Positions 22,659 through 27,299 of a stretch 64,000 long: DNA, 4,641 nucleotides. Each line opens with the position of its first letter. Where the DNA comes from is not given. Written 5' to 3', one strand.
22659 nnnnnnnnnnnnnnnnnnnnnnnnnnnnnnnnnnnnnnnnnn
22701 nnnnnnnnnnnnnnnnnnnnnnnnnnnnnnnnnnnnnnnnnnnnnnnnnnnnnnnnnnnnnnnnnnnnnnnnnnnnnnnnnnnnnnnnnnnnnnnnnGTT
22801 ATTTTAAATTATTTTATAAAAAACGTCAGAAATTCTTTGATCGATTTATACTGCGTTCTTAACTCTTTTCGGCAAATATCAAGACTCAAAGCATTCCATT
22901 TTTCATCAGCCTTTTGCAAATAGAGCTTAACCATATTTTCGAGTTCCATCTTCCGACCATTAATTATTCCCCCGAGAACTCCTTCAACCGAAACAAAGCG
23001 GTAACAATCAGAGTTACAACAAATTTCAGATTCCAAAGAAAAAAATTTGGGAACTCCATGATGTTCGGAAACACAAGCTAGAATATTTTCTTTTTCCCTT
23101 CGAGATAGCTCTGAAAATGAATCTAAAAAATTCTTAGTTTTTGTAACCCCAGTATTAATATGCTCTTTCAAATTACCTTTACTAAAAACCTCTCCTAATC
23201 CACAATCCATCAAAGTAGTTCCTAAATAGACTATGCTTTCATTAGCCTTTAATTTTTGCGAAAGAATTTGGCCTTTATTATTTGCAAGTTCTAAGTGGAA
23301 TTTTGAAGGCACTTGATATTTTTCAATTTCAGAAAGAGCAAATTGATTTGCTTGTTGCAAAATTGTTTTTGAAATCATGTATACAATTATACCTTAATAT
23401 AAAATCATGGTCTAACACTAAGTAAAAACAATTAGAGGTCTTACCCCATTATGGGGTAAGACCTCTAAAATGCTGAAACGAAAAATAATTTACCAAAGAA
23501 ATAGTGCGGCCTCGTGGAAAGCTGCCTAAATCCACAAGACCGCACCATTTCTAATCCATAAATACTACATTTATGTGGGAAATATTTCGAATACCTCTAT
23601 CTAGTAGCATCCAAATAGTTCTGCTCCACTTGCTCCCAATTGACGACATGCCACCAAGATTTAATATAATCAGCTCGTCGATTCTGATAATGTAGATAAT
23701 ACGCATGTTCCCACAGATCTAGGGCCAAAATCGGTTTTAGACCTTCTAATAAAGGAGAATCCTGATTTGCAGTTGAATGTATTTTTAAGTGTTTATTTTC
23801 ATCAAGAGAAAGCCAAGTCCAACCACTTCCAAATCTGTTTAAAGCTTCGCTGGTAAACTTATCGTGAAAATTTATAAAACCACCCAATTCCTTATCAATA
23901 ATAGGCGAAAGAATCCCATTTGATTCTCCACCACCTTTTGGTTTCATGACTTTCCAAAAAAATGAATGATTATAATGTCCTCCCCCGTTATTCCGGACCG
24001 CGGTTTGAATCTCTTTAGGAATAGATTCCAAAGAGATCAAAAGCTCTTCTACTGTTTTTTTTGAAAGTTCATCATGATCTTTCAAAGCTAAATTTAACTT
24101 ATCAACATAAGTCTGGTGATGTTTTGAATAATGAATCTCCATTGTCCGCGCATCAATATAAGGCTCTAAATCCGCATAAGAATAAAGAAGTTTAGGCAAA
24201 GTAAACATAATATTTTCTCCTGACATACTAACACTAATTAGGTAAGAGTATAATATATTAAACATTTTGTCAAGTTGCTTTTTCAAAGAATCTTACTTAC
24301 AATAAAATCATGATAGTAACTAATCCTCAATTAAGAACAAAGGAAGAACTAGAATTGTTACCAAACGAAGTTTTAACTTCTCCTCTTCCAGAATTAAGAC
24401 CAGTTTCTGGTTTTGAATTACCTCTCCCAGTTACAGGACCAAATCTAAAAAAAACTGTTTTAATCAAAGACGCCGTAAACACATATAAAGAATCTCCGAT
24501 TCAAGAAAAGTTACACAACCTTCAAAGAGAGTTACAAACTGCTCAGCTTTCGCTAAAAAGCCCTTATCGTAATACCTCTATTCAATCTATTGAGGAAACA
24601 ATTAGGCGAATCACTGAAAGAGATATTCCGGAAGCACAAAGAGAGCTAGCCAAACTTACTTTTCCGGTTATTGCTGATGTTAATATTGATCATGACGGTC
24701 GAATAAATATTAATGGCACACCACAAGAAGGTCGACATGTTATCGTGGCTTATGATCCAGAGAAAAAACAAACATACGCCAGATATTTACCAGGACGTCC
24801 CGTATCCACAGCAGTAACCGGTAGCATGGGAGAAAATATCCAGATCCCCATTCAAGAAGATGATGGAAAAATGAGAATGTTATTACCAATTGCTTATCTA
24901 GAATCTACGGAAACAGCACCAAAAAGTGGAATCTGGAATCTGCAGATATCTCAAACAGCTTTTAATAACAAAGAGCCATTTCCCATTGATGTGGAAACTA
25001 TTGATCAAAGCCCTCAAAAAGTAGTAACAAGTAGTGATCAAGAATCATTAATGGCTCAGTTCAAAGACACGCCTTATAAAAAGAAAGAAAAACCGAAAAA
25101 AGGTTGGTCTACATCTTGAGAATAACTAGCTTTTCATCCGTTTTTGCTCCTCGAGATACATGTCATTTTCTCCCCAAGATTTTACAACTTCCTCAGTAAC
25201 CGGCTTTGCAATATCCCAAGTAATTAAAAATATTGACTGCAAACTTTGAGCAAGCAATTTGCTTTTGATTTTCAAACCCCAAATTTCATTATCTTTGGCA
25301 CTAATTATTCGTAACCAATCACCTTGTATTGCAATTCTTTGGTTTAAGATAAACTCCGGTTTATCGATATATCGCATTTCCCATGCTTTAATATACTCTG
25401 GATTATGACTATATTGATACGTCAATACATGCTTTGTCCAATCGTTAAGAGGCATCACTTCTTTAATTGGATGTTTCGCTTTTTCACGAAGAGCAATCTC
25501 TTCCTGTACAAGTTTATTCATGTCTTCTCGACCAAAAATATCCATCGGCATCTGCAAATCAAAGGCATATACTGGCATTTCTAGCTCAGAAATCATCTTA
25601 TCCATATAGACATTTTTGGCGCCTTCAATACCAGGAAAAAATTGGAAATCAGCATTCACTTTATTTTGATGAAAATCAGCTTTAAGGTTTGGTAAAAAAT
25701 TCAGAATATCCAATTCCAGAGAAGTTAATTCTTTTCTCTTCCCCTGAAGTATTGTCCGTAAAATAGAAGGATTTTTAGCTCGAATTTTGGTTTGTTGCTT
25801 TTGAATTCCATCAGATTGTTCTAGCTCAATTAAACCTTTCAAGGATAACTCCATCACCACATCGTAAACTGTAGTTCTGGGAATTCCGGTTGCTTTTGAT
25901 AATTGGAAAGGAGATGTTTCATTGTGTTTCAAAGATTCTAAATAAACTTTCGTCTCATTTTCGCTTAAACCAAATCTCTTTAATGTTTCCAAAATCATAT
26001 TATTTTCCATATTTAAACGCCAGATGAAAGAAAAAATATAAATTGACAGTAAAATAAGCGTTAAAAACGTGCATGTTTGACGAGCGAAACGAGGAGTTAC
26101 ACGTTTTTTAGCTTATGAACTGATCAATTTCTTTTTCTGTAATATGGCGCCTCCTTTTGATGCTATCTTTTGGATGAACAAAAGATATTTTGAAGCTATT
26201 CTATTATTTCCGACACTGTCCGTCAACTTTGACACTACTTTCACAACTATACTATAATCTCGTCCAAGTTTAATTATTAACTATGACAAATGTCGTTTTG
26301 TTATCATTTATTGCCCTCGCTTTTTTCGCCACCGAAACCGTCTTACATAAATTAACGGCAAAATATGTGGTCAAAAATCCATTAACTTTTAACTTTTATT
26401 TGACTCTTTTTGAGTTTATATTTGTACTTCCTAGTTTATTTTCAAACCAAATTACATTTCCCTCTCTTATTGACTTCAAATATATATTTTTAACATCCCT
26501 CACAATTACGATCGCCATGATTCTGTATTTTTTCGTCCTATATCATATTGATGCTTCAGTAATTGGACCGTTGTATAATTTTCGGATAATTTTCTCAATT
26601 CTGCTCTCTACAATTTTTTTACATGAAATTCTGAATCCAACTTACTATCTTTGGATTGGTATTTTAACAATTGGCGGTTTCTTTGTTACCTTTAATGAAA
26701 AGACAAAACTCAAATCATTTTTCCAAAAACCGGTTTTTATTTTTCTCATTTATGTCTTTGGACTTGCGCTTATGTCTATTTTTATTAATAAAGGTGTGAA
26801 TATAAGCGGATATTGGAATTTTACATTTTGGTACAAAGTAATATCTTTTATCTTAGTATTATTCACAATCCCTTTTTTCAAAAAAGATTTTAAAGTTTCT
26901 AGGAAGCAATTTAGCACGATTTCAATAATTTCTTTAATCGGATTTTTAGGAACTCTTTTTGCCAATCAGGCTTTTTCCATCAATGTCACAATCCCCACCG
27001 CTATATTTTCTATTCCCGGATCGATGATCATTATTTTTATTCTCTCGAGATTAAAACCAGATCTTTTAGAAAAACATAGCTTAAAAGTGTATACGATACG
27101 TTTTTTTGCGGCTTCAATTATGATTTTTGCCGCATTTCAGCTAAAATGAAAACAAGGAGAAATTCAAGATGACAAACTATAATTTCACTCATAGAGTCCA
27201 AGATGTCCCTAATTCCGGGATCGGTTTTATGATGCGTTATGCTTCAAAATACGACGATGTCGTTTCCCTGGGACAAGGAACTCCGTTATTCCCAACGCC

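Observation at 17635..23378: Nine-gene translationally coupled operon packed with nucleotide phosphohydrolases (3 NUDIX + SurE + HD + HD-like), Tag glycosylase, class III aminotransferase and an HExxH membrane protein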

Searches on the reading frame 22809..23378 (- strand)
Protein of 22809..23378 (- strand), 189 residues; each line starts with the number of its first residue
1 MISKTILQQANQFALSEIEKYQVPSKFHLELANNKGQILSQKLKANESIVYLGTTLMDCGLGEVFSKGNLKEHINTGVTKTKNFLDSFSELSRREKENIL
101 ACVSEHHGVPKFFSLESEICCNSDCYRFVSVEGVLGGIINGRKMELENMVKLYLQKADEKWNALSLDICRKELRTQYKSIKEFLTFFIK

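Call 3: search_protein_families(library=pfam, proteins=[window:22809-23378:-], max_evalue=0.01)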
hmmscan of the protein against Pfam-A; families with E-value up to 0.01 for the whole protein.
window:22809-23378:- (189 aa): 0 families

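Call 4: search_protein_families(library=ncbifam, proteins=[window:22809-23378:-], max_evalue=0.01)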
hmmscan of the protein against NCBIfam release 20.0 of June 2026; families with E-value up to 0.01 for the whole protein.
window:22809-23378:- (189 aa): 0 families

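Call 26: search_solved_structures(query=window:22809-23378:-, max_evalue=10)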
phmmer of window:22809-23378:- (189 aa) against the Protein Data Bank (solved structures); distinct sequences matched with E-value up to 10: 1.
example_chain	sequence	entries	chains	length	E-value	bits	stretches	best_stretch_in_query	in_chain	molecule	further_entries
3oio_A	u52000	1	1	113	1.8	11.5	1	22-66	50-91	Transcriptional regulator (AraC-type DNA-binding domain-containing proteins)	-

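Call 27: search_protein_families(library=padloc, proteins=[window:22809-23378:-], max_evalue=0.01)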
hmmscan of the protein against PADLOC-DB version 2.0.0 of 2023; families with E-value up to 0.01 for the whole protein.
window:22809-23378:- (189 aa): 0 families

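Call 28: find_homologous_proteins(query=window:22809-23378:-, max_evalue=0.001)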
Query window:22809-23378:- (189 aa): 71 proteins with E <= 0.001 among 118 candidates.
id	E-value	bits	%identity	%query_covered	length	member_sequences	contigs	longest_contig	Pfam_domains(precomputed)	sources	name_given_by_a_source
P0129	1.7e-119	414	100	100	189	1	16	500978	-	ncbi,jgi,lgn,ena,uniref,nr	ncbi:hypothetical protein A2X44_04320 [candidate division CPR3 bacterium GWF2_35_18]|uniref:HD domai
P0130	1.9e-73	264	64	99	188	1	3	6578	-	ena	-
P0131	1.9e-68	248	59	99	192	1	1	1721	-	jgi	-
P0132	1.4e-67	245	61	97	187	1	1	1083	-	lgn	-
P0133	9.1e-67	242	59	99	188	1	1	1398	-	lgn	-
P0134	2.1e-64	234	59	97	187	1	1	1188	-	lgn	-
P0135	1.8e-63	231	52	99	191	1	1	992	-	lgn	-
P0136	1.7e-62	228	55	99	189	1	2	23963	-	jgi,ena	-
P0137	1.8e-62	228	53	99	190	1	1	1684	-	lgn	-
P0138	8.0e-62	226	55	99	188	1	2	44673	-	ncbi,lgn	-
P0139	1.1e-61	226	54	97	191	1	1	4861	-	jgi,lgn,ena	-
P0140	7.0e-61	223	57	99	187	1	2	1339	-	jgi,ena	-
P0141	1.2e-60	222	56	95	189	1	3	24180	-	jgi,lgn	-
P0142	5.1e-60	220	53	99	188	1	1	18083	-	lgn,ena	-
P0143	7.5e-60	220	51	99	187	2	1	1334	-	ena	-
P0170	9.0e-50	187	48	100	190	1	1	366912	-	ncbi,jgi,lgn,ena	ncbi:MAG: hypothetical protein WC489_02255 [Patescibacteria group bacterium]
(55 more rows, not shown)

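Call 30: find_encoding_contigs(protein=P0170, flank=7000, max_places=1)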
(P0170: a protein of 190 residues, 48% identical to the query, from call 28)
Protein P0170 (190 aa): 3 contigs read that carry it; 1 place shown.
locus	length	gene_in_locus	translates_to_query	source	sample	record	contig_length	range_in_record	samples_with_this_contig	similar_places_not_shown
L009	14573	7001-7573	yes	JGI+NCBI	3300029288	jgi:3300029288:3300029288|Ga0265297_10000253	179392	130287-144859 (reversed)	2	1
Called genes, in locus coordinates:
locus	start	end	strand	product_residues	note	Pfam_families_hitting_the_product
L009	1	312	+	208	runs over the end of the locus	PF13489:Methyltransf_23, PF01209:Ubie_methyltran, PF01728:FtsJ (faint), PF01555:N6_N4_Mtase (faint), PF13649:Methyltransf_25, PF13847:Methyltransf_31, PF08241:Methyltransf_11, PF08242:Methyltransf_12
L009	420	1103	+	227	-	PF00106:adh_short, PF01370:Epimerase (weak), PF08643:DUF1776 (weak), PF08659:KR, PF13460:NAD_binding_10 (faint), PF13561:adh_short_C2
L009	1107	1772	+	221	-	PF00561:Abhydrolase_1 (faint), PF07819:PGAP1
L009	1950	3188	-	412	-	-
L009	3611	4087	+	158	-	PF00085:Thioredoxin, PF13098:Thioredoxin_2 (weak)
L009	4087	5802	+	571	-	PF02683:DsbD_TM, PF13386:DsbD_2 (weak), PF00578:AhpC-TSA, PF08534:Redoxin, PF13905:Thioredoxin_8, PF17991:Thioredoxin_10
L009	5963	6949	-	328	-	PF02016:Peptidase_S66, PF17676:Peptidase_S66C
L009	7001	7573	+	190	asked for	-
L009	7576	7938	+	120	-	PF00190:Cupin_1 (weak), PF11699:CENP-C_C (weak), PF07883:Cupin_2, PF02311:AraC_binding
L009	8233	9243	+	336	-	-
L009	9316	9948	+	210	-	PF18959:DUF5701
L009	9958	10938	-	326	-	PF03773:ArsP_1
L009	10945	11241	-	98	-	PF13192:Thioredoxin_3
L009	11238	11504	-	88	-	PF01638:HxlR, PF01022:HTH_5, PF13412:HTH_24 (weak), PF13601:HTH_34 (weak), PF14947:HTH_45 (weak)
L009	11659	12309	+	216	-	-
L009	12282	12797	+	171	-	-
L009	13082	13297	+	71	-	-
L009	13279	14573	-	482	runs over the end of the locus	PF09852:DUF2079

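Call 31: find_encoding_contigs(protein=P0138, flank=7000, max_places=1)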
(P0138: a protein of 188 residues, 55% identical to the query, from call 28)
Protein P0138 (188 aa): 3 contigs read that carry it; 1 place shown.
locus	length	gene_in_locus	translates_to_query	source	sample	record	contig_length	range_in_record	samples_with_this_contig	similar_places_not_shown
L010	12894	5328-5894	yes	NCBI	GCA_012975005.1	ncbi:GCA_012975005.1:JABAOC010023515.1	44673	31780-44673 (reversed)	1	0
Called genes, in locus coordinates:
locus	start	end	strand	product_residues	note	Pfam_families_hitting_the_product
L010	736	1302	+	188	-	-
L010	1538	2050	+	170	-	PF00466:Ribosomal_L10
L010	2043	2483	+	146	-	-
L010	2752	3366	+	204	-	-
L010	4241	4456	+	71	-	-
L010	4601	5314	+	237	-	-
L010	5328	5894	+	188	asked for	-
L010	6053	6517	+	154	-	-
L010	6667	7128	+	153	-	PF18931:DUF5680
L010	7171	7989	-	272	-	-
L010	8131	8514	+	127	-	-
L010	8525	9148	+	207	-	-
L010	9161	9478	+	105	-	-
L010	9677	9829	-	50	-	-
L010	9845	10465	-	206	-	-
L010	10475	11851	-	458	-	PF17764:PriA_3primeBD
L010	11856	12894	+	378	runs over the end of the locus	PF00022:Actin (faint), PF06723:MreB_Mbl, PF00012:HSP70, PF14450:FtsA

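Call 42: predict_structure(alignment_id=A1)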
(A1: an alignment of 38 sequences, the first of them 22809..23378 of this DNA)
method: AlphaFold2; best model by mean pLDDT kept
length: 189 residues; sequences in the alignment: 38
mean_pLDDT: 97.6   pTM: 0.93
mean pLDDT of the five models: 97.6, 97.5, 97.4, 97.3, 97.2
residues with pLDDT >= 90: 185; 70-90: 4; 50-70: 0; < 50: 0
segments of 3 or more residues with pLDDT < 50: none
pLDDT, mean of each block of 10 residues (from residue 1): 97 98 97 99 99 99 96 98 98 99 98 99 99 97 94 98 98 99 94
secondary structure, 60 per line:
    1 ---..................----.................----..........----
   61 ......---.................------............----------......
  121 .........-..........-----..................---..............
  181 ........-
elements in order: H4-21 H26-42 H47-56 H61-66 H70-86 H93-104 H115-129 H131-140 H146-163 H167-188

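Call 46: fold_search(model_id=the predicted structure, library=pdb)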
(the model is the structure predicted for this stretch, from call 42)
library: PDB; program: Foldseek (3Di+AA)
matches with E <= 10: 312; with E <= 0.001: 6
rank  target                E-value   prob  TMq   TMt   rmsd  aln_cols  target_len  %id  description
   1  2pjq_B                1.9e-04  1.00  0.70  0.63   5.2       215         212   14  Crystal structure of Q88U62_LACPL from Lactobacillus plantarum. Northeast Structural Genomics target LpR71 (released 2007-05-01)
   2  2pjq_C                3.1e-04  1.00  0.72  0.65   6.2       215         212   15  Crystal structure of Q88U62_LACPL from Lactobacillus plantarum. Northeast Structural Genomics target LpR71 (released 2007-05-01)
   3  5dqv_B                4.1e-04  1.00  0.63  0.64   5.8       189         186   14  The crystal structure of Bacillus subtilis YpgQ (released 2016-04-27)
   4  5dqw_A                4.7e-04  1.00  0.62  0.63   5.7       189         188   12  The crystal structure of Bacillus subtilis YpgQ in complex with ADP (released 2016-04-27)
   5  2pjq_D                5.6e-04  1.00  0.56  0.52   8.7       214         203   14  Crystal structure of Q88U62_LACPL from Lactobacillus plantarum. Northeast Structural Genomics target LpR71 (released 2007-05-01)
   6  5dqv_A                7.1e-04  1.00  0.61  0.61   5.7       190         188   15  The crystal structure of Bacillus subtilis YpgQ (released 2016-04-27)
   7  5dqw_B                1.1e-03  1.00  0.59  0.61   6.2       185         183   13  The crystal structure of Bacillus subtilis YpgQ in complex with ADP (released 2016-04-27)
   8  2pq7                  1.2e-03  1.00  0.68  0.73   4.0       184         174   14  Crystal structure of predicted HD superfamily hydrolase (104161995) from uncultured Thermotogales bacterium at 1.45 A re (released 2007-05-15)
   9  2pjq_A                1.6e-03  1.00  0.69  0.64   6.3       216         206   15  Crystal structure of Q88U62_LACPL from Lactobacillus plantarum. Northeast Structural Genomics target LpR71 (released 2007-05-01)
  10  2qgs_A                2.3e-03  1.00  0.66  0.61   6.6       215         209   16  Crystal structure of SE1688 protein from Staphylococcus epidermidis. Northeast Structural Genomics Consortium target S (released 2007-07-17)
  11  5ihy_B                2.3e-03  1.00  0.61  0.60   5.7       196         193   12  The crystal structure of Bacillus subtilis SeMet-YpgQ (released 2016-04-27)
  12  3djb_A                2.5e-03  1.00  0.62  0.62   5.5       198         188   16  Crystal structure of a HD-superfamily hydrolase (BT9727_1981) from Bacillus thuringiensis, Northeast Structural Genomi (released 2008-08-19)
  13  3dto_A                3.3e-03  1.00  0.62  0.62   6.2       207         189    9  Crystal structure of the metal-dependent HD domain-containing hydrolase BH2835 from Bacillus halodurans, Northeast Str (released 2008-09-09)
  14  3b57                  3.4e-03  1.00  0.62  0.65   5.9       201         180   12  Crystal structure of the Lin1889 protein (Q92AN1) from Listeria innocua. Northeast Structural Consortium target LkR65 (released 2007-11-06)
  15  2qgs_B                3.8e-03  1.00  0.63  0.60   6.9       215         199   15  Crystal structure of SE1688 protein from Staphylococcus epidermidis. Northeast Structural Genomics Consortium target S (released 2007-07-17)
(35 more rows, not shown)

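Call 72: find_encoding_contigs(protein=P0130, flank=8000, max_places=1)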
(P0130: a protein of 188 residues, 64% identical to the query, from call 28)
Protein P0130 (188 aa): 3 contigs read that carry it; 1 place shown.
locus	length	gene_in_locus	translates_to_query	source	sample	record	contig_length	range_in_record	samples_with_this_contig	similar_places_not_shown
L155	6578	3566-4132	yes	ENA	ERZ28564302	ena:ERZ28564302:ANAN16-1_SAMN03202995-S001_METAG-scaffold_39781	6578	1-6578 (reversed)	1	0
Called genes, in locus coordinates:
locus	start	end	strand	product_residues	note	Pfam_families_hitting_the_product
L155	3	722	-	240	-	?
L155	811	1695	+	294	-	PF01978:TrmB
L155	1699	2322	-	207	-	-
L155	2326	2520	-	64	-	-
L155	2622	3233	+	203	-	PF00081:Sod_Fe_N, PF02777:Sod_Fe_C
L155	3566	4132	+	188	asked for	-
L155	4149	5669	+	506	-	PF13231:PMT_2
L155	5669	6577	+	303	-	?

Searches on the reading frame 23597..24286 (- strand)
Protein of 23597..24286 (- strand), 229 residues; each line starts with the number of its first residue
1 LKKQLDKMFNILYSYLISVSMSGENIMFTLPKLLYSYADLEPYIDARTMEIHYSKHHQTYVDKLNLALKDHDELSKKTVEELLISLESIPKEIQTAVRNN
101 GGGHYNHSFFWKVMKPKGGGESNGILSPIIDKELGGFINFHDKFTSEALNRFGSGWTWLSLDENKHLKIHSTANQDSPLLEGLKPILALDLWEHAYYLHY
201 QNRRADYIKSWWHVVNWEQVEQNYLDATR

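Call 12: search_protein_families(library=pfam, proteins=[window:23597-24286:-], max_evalue=0.001)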
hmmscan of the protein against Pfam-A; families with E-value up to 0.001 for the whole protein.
window:23597-24286:- (229 aa): 2 families
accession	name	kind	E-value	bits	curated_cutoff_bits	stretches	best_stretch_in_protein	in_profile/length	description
PF02777.23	Sod_Fe_C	-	4.4e-38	129.9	20.9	1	126-223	5-102/102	Iron/manganese superoxide dismutases, C-terminal domain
PF00081.27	Sod_Fe_N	-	2.7e-29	101.9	27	1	28-115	2-82/82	Iron/manganese superoxide dismutases, alpha-hairpin domain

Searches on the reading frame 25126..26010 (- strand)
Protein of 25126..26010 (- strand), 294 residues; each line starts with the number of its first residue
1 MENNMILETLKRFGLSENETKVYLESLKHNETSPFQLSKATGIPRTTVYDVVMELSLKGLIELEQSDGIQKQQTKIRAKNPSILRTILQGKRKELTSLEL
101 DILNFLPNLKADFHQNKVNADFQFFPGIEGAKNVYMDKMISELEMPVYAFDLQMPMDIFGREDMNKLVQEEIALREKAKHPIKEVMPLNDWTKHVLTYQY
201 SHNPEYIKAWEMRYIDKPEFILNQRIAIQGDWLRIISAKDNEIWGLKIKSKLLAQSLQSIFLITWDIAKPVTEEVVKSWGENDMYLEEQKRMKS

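Call 12: search_protein_families(library=pfam, proteins=[window:25126-26010:-], max_evalue=0.001)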
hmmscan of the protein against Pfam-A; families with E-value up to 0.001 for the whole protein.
window:25126-26010:- (294 aa): 1 family
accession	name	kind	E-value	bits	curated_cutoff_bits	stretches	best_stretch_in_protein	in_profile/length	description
PF01978.25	TrmB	-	6.4e-14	52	25.6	1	10-81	1-67/68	Sugar-specific transcriptional regulator TrmB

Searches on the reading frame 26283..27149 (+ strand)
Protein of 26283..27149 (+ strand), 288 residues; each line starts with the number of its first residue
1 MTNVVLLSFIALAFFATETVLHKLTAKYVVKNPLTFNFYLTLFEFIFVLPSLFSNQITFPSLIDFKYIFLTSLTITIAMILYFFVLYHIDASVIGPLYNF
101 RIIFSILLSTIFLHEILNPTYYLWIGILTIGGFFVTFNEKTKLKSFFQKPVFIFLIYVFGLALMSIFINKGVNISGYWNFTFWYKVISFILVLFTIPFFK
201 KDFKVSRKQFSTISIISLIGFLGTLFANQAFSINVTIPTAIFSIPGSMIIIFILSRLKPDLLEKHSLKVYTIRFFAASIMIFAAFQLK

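Call 12: search_protein_families(library=pfam, proteins=[window:26283-27149:+], max_evalue=0.001)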
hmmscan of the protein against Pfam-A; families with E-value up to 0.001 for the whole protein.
window:26283-27149:+ (288 aa): 1 family
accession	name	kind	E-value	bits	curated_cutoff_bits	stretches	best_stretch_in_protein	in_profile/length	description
PF00892.27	EamA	-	4.2e-11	43.7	28.2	1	5-136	4-134/135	EamA-like transporter family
